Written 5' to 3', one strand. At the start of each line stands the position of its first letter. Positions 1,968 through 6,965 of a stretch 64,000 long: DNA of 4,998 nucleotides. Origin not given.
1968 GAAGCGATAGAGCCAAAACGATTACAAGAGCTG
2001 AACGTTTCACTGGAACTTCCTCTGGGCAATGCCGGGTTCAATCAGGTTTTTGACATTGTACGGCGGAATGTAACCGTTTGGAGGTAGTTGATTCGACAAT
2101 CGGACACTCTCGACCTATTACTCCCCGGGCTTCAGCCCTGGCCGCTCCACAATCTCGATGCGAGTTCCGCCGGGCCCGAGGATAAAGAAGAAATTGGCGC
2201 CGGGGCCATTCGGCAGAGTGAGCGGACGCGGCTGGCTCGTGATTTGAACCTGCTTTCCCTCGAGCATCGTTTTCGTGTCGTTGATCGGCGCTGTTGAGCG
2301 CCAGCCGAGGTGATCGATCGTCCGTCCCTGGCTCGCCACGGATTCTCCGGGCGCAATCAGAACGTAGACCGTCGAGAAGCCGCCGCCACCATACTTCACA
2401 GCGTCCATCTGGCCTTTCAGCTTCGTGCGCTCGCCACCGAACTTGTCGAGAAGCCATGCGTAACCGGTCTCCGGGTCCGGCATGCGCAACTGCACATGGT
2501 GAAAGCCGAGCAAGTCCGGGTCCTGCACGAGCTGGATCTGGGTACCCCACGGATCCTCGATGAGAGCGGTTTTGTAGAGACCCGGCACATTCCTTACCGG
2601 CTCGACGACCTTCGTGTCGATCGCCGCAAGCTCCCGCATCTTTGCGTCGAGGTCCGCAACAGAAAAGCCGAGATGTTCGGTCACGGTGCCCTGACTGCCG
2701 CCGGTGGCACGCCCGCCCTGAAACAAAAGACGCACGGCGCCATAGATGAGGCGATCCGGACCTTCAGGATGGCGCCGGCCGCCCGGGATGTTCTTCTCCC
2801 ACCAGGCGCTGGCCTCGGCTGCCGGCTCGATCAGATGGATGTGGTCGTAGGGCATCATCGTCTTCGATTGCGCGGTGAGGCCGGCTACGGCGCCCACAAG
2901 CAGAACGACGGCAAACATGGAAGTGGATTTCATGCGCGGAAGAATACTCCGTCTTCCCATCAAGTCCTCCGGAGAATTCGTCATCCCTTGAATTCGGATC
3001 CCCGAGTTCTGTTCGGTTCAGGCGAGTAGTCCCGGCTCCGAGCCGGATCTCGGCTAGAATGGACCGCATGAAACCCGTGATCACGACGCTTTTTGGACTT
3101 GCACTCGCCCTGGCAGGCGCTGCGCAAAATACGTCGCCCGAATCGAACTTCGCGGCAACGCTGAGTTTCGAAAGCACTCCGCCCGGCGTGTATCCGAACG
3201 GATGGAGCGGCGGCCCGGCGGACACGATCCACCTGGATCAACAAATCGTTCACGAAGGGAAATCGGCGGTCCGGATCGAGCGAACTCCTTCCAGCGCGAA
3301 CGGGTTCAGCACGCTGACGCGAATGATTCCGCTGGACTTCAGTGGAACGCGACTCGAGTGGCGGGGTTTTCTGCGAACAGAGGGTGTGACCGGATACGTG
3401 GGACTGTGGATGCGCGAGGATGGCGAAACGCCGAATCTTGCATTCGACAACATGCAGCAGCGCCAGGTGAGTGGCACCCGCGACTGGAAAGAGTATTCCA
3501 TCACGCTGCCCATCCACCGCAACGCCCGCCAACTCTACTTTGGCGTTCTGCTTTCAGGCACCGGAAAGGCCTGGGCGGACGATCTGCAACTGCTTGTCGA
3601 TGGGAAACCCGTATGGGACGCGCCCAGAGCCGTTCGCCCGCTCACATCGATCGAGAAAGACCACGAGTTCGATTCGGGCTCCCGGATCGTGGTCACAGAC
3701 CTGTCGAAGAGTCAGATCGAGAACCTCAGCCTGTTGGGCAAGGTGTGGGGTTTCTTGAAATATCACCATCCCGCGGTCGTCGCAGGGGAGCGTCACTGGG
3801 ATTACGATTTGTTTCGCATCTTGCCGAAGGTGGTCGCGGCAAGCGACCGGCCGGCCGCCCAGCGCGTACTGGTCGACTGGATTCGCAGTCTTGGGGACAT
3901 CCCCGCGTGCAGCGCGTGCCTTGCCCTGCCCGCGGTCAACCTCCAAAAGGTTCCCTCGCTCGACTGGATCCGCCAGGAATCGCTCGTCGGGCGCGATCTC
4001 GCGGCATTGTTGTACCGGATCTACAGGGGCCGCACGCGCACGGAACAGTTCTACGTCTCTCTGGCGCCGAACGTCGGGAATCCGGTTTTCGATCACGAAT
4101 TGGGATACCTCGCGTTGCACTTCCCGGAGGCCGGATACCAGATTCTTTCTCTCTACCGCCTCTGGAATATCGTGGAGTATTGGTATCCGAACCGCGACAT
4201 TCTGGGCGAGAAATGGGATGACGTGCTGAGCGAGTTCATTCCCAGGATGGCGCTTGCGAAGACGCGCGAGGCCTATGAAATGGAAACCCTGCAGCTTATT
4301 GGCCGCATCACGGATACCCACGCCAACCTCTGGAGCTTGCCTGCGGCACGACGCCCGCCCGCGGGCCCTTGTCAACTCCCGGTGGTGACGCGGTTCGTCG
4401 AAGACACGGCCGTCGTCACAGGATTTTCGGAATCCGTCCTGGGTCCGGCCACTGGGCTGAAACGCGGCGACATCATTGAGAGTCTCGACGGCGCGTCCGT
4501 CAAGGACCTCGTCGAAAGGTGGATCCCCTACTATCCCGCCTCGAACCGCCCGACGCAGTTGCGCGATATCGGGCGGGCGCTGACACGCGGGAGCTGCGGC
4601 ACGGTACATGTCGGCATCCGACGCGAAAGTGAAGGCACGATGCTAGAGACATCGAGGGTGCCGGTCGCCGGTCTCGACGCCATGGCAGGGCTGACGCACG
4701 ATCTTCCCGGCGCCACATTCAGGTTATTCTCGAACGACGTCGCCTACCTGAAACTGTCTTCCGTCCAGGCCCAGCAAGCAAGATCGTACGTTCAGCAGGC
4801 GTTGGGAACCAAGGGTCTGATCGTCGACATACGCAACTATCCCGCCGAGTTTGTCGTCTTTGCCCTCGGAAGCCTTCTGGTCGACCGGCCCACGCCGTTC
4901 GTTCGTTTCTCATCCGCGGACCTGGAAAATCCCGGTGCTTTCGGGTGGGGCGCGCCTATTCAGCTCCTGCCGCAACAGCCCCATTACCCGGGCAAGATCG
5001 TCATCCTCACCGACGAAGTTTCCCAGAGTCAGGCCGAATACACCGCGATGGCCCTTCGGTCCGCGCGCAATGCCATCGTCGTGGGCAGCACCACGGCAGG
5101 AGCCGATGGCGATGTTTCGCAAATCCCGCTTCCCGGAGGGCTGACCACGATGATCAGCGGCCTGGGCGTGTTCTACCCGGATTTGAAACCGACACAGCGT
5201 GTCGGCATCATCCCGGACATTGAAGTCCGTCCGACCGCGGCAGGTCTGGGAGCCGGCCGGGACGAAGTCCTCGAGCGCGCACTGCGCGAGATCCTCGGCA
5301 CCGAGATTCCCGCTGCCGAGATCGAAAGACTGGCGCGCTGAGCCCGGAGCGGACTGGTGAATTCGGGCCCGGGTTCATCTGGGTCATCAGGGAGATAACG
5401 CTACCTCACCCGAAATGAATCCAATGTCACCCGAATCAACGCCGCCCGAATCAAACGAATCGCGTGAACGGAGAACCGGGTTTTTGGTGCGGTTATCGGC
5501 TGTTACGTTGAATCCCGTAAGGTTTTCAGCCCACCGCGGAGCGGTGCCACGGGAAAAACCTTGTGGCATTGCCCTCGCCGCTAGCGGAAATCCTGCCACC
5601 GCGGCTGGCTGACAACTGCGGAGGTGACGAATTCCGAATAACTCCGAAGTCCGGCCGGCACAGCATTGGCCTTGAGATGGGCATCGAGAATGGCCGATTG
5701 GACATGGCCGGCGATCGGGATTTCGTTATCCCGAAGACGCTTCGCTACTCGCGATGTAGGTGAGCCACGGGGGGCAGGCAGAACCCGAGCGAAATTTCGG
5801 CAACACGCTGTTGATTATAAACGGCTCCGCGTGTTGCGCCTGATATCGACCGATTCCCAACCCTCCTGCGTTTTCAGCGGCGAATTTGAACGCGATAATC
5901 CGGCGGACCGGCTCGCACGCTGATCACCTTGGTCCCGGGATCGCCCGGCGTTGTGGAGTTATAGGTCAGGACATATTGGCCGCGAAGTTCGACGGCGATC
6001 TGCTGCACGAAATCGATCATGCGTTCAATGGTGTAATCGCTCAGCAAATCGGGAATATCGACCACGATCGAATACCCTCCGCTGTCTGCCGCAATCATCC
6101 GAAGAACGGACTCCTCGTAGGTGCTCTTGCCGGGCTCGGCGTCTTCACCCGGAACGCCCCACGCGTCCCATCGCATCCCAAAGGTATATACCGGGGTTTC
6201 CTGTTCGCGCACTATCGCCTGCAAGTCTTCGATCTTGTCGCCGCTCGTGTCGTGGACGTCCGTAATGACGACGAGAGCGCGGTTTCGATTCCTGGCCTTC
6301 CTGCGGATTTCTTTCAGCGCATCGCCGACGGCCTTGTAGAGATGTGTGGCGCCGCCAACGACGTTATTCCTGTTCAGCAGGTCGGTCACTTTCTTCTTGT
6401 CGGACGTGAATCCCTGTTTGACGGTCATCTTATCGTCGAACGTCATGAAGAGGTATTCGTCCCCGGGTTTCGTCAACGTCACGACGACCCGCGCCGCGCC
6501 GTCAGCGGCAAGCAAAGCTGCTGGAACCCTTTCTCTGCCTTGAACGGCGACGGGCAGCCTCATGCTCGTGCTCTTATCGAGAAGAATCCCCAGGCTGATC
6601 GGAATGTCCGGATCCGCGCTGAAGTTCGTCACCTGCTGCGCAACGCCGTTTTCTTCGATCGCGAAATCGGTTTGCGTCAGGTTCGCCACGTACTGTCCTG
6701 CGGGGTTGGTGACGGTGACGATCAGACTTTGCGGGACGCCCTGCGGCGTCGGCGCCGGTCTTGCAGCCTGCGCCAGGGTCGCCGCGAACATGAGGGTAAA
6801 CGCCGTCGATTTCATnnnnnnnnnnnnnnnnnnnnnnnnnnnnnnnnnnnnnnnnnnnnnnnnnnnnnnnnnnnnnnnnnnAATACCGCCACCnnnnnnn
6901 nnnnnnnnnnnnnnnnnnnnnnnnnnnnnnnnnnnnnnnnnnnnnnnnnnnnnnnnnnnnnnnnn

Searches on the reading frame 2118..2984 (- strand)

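Call 50: search_protein_families(library=pfam, proteins=[window:2118-2984:-], max_evalue=0.001)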
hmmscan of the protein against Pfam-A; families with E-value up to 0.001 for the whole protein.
window:2118-2984:- (288 aa): 1 family
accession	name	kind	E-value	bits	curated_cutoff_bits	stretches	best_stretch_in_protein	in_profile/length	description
PF00903.31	Glyoxalase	-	3.1e-06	28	20.6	0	102-152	71-121/121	Glyoxalase/Bleomycin resistance protein/Dioxygenase superfamily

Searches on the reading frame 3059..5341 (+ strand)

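Call 16: search_protein_families(library=pfam, proteins=[window:3059-5341:+], max_evalue=0.001)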
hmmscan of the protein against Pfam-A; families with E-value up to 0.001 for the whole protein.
window:3059-5341:+ (760 aa): 1 family
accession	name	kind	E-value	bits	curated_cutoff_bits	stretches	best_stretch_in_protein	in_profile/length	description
PF03572.23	Peptidase_S41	-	9.5e-16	58.2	24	1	560-723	1-165/165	Peptidase family S41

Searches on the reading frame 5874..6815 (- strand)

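Call 49: search_protein_families(library=pfam, proteins=[window:5874-6815:-], max_evalue=0.001)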
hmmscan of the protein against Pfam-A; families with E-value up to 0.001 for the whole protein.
window:5874-6815:- (313 aa): 2 families
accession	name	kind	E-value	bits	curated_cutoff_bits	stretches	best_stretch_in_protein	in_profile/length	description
PF13519.12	VWA_2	-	2.2e-11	44.7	27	1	77-186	3-105/107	von Willebrand factor type A domain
PF00092.34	VWA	-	6.3e-10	40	23.8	1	77-250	4-160/174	von Willebrand factor type A domain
